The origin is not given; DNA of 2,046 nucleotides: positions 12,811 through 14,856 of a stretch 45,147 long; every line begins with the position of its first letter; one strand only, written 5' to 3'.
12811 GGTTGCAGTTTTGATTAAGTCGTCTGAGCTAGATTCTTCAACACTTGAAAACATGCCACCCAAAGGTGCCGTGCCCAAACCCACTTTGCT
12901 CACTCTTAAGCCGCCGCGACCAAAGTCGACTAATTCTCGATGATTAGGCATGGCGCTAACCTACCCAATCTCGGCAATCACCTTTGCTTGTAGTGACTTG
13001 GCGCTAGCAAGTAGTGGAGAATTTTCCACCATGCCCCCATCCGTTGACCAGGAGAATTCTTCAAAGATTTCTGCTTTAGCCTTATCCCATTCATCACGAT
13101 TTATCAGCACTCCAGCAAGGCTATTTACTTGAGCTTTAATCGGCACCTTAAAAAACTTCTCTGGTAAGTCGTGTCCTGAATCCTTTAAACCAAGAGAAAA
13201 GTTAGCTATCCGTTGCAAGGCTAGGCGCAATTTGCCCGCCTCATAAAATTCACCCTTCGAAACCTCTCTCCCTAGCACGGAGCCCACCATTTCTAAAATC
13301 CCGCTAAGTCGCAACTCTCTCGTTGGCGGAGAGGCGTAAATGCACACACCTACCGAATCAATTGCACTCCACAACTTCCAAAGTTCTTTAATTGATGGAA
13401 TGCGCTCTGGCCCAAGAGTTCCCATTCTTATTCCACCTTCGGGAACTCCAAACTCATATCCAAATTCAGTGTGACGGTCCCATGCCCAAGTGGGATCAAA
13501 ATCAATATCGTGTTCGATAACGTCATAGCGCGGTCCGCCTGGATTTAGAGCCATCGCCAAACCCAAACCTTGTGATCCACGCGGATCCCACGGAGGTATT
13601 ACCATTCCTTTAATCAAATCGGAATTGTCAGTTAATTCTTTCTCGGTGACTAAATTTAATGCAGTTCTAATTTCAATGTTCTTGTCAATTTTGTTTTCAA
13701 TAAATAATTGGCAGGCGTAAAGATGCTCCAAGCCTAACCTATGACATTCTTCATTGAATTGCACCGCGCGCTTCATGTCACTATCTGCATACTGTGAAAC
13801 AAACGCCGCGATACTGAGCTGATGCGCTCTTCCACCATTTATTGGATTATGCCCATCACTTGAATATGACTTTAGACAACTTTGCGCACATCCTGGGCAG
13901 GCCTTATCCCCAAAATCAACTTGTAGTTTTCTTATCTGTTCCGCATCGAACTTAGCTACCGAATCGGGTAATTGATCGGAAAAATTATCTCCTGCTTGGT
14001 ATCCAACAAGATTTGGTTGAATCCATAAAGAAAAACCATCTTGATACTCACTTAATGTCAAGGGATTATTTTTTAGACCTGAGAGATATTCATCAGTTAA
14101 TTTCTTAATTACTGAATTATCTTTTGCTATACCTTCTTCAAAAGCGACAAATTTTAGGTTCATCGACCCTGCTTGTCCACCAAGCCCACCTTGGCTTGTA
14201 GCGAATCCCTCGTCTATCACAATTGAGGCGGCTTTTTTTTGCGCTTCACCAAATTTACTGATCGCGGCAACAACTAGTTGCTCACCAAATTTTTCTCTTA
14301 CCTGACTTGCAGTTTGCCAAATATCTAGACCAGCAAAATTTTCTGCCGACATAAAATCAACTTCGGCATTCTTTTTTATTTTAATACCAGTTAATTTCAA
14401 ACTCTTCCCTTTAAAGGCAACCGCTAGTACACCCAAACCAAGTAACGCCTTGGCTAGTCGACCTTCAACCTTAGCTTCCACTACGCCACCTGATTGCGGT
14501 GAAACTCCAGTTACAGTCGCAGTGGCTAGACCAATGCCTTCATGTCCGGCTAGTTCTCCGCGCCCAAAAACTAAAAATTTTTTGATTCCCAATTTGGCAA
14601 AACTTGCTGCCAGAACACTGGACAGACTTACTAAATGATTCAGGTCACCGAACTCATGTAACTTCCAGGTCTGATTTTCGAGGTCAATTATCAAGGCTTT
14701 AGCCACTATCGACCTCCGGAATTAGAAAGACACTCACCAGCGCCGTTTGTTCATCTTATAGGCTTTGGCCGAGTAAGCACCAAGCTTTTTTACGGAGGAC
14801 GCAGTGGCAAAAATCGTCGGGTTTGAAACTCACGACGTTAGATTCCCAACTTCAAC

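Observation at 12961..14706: AOR-family (tungsto/molybdopterin, Fe-S) protein is the first gene of an L-fucose/L-fuconate operon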

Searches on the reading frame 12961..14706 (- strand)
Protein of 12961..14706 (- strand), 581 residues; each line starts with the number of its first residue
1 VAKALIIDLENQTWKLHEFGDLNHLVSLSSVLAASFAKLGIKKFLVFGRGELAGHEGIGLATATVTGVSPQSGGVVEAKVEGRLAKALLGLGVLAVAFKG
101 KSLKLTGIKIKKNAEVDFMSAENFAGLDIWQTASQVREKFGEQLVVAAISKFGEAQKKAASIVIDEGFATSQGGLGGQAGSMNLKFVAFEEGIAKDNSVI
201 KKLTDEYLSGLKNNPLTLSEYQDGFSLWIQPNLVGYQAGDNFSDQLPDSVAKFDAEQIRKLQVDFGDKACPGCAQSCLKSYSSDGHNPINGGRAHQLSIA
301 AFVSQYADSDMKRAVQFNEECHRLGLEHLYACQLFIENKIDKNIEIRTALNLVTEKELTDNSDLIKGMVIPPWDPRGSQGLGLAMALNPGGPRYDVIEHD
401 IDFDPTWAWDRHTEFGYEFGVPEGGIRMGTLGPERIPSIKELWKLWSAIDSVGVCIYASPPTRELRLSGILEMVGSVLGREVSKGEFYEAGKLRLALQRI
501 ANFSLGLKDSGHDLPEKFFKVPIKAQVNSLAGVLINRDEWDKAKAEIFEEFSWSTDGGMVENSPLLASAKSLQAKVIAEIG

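Call 5: search_protein_families(library=pfam, proteins=[window:12961-14706:-], max_evalue=0.01)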
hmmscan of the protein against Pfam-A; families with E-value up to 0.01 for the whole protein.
window:12961-14706:- (581 aa): 2 families
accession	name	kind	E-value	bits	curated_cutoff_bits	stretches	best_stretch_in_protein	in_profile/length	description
PF01314.23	AFOR_C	-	5e-25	88.9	27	2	365-557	204-373/385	Aldehyde ferredoxin oxidoreductase, domains 2 & 3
PF02730.20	AFOR_N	-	4.4e-24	85.8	29.8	1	4-190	3-197/199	Aldehyde ferredoxin oxidoreductase, N-terminal domain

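Call 6: search_protein_families(library=ncbifam, proteins=[window:12961-14706:-], max_evalue=0.01)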
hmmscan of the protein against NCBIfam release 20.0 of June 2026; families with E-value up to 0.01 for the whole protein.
window:12961-14706:- (581 aa): 1 family
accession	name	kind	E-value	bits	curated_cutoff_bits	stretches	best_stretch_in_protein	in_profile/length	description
NF007354.0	PRK09849.1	equivalog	3.7e-12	45.7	868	1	45-214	61-236/703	aldehyde ferredoxin oxidoreductase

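Call 7: search_solved_structures(query=window:12961-14706:-, max_evalue=1, show_alignments=3)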
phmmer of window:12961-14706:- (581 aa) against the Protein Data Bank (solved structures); distinct sequences matched with E-value up to 1: 7.
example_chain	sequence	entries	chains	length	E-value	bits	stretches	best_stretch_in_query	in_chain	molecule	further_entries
1aor_A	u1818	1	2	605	1.6e-14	56.5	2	44-218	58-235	ALDEHYDE FERREDOXIN OXIDOREDUCTASE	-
9mqx_D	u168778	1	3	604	6.1e-14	54.5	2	45-329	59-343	Aldehyde:ferredoxin oxidoreductase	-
9g7j_A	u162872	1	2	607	1.3e-11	46.8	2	117-328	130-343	Aldehyde ferredoxin oxidoreductase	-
9q1t_A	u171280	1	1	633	1.9e-11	46.3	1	39-194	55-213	Tungsten-dependent aldehyde oxidoreductase WOR83 from Haloferax volcanii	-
8c0z_A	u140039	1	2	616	6e-10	41.4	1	47-278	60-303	Aldehyde:ferredoxin oxidoreductase,tungsten-containing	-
1b25_A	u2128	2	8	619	1.3e-09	40.2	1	44-277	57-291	PROTEIN (FORMALDEHYDE FERREDOXIN OXIDOREDUCTASE) | FORMALDEHYDE FERREDOXIN OXIDOREDUCTASE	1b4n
4z3w_A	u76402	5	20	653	1.2e-08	37.1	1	42-217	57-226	Benzoyl-CoA reductase, putative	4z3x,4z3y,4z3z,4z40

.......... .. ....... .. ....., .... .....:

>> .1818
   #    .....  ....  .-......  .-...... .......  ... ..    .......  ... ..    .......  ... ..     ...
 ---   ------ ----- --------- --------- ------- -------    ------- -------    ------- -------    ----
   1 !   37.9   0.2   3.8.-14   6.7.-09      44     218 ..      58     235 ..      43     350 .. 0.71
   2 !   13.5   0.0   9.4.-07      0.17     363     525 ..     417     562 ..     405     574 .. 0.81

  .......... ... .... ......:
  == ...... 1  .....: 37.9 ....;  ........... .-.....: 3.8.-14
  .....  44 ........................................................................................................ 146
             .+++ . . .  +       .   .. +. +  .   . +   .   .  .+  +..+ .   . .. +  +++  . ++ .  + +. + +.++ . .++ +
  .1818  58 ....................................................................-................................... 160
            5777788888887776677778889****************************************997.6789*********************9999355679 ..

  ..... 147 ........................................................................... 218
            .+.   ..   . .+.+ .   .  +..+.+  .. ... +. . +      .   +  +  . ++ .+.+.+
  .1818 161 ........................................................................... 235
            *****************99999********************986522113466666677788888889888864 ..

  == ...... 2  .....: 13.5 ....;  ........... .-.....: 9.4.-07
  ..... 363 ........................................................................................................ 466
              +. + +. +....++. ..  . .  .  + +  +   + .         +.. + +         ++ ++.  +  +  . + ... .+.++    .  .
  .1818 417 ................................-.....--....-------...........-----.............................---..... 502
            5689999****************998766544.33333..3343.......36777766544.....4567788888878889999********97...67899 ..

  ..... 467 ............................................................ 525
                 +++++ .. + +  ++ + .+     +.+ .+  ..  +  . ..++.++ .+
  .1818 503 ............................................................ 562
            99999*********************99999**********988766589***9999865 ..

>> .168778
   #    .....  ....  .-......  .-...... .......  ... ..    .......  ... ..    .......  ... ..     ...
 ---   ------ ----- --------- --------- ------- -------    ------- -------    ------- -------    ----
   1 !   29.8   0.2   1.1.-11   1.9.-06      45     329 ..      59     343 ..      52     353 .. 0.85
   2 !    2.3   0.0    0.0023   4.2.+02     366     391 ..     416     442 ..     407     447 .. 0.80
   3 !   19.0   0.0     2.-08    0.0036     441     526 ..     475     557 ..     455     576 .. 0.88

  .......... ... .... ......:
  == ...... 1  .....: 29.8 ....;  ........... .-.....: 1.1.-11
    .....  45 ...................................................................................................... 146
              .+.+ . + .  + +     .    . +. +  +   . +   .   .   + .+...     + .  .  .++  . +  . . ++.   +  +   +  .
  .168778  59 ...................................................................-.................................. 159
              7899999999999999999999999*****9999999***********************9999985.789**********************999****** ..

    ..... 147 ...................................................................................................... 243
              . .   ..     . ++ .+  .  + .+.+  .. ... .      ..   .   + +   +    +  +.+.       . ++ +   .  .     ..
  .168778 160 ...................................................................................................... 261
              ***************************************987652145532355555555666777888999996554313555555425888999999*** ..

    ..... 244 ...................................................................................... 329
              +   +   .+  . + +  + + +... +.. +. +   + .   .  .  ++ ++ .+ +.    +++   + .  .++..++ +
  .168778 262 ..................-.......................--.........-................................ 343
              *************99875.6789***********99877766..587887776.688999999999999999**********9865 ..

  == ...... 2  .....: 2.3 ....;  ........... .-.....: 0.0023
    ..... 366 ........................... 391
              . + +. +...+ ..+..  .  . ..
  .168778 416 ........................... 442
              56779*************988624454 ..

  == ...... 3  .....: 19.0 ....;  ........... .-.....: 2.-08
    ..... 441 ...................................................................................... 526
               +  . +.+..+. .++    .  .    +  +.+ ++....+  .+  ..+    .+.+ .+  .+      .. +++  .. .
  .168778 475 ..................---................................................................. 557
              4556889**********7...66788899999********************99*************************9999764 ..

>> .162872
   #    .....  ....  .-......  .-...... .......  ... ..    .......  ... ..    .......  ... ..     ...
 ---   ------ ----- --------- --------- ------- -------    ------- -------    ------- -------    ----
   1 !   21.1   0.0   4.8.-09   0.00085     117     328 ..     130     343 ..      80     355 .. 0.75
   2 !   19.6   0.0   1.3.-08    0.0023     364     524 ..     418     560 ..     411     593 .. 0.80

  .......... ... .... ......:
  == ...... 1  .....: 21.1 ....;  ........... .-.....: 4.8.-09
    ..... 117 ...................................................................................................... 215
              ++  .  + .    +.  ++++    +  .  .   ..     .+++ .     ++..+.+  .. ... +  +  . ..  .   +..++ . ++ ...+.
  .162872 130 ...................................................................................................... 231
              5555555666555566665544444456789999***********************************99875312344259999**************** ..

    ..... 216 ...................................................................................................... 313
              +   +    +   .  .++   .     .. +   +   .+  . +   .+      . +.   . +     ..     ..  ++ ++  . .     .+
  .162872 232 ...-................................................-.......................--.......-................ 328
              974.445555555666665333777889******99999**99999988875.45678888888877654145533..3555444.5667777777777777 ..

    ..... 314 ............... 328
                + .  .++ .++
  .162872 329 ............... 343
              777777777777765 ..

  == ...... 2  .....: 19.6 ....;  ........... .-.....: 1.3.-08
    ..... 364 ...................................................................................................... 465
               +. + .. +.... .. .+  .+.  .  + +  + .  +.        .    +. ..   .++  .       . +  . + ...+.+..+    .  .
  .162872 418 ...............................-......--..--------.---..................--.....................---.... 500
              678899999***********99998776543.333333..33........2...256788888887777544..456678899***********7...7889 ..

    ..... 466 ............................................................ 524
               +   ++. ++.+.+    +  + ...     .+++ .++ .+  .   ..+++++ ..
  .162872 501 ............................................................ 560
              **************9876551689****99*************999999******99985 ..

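Call 9: find_homologous_proteins(query=window:12961-14706:-, max_evalue=0.00001)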
Query window:12961-14706:- (581 aa): 485 proteins with E <= 0.00001 among 8000 candidates; the best 120 are listed.
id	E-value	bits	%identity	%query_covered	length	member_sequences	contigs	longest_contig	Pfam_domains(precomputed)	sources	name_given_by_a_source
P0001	0.0e+0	1301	99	100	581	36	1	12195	PF02730.21,PF01314.24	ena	-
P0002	0.0e+0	1013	75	100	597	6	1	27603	PF02730.21,PF01314.24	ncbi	-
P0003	1.0e-248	845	65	100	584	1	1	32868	PF02730.21,PF01314.24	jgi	jgi:aldehyde:ferredoxin oxidoreductase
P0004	9.1e-246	835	64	100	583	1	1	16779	PF02730.21,PF01314.24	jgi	jgi:aldehyde:ferredoxin oxidoreductase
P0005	6.2e-243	826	64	100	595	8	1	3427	PF02730.21,PF01314.24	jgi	jgi:aldehyde:ferredoxin oxidoreductase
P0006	6.7e-243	825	64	100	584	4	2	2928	PF02730.21,PF01314.24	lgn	-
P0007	1.3e-231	788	62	100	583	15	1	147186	PF02730.21,PF01314.24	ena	-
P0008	5.2e-163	562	46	100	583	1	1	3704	PF02730.21,PF01314.24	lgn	-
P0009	4.4e-162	559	46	100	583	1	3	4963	PF02730.21,PF01314.24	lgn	-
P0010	6.3e-162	558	45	99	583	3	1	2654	PF02730.21,PF01314.24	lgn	-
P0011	4.2e-161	555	46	97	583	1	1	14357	PF02730.21,PF01314.24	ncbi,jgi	jgi:aldehyde:ferredoxin oxidoreductase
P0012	1.0e-160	554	46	97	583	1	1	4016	PF02730.21,PF01314.24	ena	-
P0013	1.2e-160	554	46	97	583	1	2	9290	PF02730.21,PF01314.24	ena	-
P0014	1.2e-160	554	46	97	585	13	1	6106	PF02730.21,PF01314.24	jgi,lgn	jgi:aldehyde:ferredoxin oxidoreductase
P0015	1.5e-160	554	46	97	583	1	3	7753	PF02730.21,PF01314.24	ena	-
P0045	2.0e-159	550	45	100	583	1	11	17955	PF02730.21,PF01314.24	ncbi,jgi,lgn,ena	-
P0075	7.4e-159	548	46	97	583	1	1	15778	PF02730.21,PF01314.24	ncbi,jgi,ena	-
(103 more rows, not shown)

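Call 12: find_related_loci(query=A1, collection=genome_contigs, flank=10000)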
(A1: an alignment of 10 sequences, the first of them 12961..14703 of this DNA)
Query A1 (580 aa) in genome_contigs; peptide patterns used: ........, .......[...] (x = any residue, [..] = any of these).
44 stretches matched a pattern; 6 encode a relative of the query (tblastn E <= 1e-3); 6 distinct loci.
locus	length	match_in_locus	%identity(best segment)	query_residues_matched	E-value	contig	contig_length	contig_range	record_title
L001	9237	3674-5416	61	2-580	0e+0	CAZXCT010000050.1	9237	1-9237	MAG TPA_asm: uncultured Bifidobacterium sp. isolate binchicken_co208_61 genome assembly, contig: NODE_11274_length_9237_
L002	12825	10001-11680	45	1-558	9e-162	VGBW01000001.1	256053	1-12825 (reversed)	MAG: Actinomycetota bacterium isolate K_DeepCast_65m_m2_221 K_DeepCast_65m_m2_221_Ga0194128_10000021, whole genome shotg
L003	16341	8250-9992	45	1-579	1e-160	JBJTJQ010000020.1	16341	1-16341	MAG: Candidatus Nanopelagicus sp. isolate samp_4310_metabat2_33 samp_4310_247474, whole genome shotgun sequence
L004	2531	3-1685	44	22-576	1e-170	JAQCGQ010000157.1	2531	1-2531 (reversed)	MAG: Actinomycetota bacterium isolate casp40-mb.21 NODE_89632_length_2531_cov_0.062089, whole genome shotgun sequence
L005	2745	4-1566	37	76-574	1e-129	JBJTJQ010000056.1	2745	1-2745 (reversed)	MAG: Candidatus Nanopelagicus sp. isolate samp_4310_metabat2_33 samp_4310_789331, whole genome shotgun sequence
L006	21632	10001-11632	26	19-536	8e-45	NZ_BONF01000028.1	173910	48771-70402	Catellatospora bangladeshensis strain NBRC 107357 sequence028, whole genome shotgun sequence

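Call 18: search_protein_representatives(protein=window:12961-14706:-)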
Query: 581 residues. Proteins with E-value up to 0.001 (for the whole library): 1125; up to 1e-10: 220; up to 1e-30: 37. The best 150 are listed.
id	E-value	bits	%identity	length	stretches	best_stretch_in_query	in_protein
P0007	4.2e-232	788.0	62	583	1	1-581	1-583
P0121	9.3e-158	542.6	46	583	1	1-563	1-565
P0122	9.5e-152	522.8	46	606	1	42-575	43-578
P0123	2.0e-137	475.5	45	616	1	3-540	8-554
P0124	2.7e-123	428.9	42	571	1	43-560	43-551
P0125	6.0e-118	411.2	40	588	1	29-557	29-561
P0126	7.7e-110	384.4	39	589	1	6-557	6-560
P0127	2.8e-103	362.8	39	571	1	35-567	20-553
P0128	5.6e-100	351.8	41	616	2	365-564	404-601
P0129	3.0e-99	349.4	40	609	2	1-334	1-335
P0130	1.4e-97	343.9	38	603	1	1-564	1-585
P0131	1.8e-96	340.3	39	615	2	4-330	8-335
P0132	9.1e-79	281.8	36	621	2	366-555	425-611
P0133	2.4e-70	254.1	35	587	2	366-554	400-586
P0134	4.4e-70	253.1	35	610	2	365-554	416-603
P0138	1.0e-50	189.2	32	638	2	365-558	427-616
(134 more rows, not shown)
